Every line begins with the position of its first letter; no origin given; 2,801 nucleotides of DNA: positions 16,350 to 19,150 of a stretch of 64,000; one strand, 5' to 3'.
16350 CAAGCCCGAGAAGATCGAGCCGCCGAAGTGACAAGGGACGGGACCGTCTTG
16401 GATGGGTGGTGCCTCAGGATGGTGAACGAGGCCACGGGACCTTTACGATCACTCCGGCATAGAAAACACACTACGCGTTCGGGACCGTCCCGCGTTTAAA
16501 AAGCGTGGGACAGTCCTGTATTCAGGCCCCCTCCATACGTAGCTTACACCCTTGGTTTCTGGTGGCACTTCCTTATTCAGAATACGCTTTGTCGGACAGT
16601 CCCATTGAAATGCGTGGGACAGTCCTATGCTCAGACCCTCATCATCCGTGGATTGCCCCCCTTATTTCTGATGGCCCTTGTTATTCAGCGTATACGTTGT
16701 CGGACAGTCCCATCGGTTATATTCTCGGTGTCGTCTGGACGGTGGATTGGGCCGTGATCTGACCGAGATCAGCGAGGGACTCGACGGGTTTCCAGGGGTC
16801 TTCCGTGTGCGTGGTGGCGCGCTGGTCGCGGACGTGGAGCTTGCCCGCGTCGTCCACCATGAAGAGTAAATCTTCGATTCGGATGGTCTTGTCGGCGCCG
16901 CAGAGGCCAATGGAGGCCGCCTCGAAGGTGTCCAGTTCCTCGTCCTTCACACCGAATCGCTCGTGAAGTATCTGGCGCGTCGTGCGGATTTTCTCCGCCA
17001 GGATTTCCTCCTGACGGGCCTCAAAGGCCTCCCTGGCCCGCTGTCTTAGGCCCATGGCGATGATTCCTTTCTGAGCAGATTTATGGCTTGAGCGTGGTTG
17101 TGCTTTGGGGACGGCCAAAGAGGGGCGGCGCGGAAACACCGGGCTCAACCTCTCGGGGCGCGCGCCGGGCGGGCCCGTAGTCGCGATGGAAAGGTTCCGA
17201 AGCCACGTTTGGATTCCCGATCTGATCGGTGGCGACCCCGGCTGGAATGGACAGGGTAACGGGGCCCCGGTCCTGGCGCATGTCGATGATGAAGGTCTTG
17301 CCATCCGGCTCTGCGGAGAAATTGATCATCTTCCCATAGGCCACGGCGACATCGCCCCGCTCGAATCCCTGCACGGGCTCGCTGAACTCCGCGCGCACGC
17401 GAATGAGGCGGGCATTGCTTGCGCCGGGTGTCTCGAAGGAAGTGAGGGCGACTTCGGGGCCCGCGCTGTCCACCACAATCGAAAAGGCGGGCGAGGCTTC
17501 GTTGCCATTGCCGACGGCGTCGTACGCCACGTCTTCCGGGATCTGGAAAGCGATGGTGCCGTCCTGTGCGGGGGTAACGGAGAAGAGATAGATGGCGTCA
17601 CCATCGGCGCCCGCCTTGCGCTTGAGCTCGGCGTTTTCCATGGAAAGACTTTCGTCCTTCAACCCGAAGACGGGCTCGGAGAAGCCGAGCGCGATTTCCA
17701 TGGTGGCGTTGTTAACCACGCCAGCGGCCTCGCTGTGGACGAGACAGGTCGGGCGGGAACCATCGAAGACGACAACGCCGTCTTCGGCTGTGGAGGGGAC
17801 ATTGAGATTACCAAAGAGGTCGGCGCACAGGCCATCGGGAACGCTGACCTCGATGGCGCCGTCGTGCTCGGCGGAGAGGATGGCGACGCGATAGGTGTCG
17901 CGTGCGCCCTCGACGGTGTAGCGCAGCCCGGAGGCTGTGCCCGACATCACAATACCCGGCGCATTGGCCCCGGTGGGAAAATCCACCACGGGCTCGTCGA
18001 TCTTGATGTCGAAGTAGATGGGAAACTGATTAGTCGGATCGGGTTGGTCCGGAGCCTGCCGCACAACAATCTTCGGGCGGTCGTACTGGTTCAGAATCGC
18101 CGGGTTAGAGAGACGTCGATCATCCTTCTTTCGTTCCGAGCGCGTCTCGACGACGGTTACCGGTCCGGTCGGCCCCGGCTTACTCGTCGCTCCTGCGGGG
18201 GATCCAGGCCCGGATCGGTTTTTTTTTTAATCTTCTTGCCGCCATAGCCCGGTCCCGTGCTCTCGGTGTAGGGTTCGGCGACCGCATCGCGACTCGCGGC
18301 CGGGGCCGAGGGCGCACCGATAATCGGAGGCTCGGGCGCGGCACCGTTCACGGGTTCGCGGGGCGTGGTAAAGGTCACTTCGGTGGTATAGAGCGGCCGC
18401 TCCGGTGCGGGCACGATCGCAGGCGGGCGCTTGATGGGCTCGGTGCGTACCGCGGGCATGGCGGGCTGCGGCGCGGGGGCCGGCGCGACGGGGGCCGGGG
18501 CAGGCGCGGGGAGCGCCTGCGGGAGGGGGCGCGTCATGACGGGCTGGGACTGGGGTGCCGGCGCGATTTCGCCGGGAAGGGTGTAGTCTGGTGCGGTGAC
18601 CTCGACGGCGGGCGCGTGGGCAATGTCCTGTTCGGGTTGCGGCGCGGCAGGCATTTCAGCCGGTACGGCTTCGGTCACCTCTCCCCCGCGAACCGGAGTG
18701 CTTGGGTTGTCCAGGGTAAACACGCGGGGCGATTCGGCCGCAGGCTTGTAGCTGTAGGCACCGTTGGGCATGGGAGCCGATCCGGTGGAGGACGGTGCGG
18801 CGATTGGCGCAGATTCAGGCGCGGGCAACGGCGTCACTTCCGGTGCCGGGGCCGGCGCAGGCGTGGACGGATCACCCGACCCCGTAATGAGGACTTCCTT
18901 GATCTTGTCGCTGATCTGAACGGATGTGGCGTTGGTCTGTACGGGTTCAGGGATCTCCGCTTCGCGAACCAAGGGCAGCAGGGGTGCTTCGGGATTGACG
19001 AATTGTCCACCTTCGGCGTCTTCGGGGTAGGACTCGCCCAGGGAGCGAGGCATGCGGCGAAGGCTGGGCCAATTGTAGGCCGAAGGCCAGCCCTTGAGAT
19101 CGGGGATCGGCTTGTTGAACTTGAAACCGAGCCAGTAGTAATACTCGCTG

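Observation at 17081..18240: Poly-A(10) slippery run at the 3' end of tssM links it in the -1 frame to a 380-aa Ig-like-repeat ORF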

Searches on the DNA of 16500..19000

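Call 64: search_rna_families(source=window, start=16500, end=19000, threshold=evalue, max_evalue=1)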
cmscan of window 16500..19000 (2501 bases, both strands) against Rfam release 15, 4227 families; matches with E-value up to 1: 0.
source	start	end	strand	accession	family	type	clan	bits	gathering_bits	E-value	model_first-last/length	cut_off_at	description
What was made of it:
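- On -1 programmed ribosomal frameshift site: No Rfam hit (call 64).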

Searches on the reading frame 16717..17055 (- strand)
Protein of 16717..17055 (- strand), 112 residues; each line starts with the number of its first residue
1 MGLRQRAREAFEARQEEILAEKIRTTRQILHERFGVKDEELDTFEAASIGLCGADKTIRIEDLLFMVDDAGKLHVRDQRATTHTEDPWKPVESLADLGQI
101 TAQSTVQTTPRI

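Call 58: search_protein_families(library=ncbifam, proteins=[window:16717-17055:-], max_evalue=0.01)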
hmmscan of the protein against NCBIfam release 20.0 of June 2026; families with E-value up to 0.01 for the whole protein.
window:16717-17055:- (112 aa): 1 family
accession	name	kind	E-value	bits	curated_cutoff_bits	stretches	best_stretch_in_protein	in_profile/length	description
NF041426.1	TrsA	equivalog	0.0089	15.3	450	1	8-51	7-50/324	conjugative transfer protein TrsA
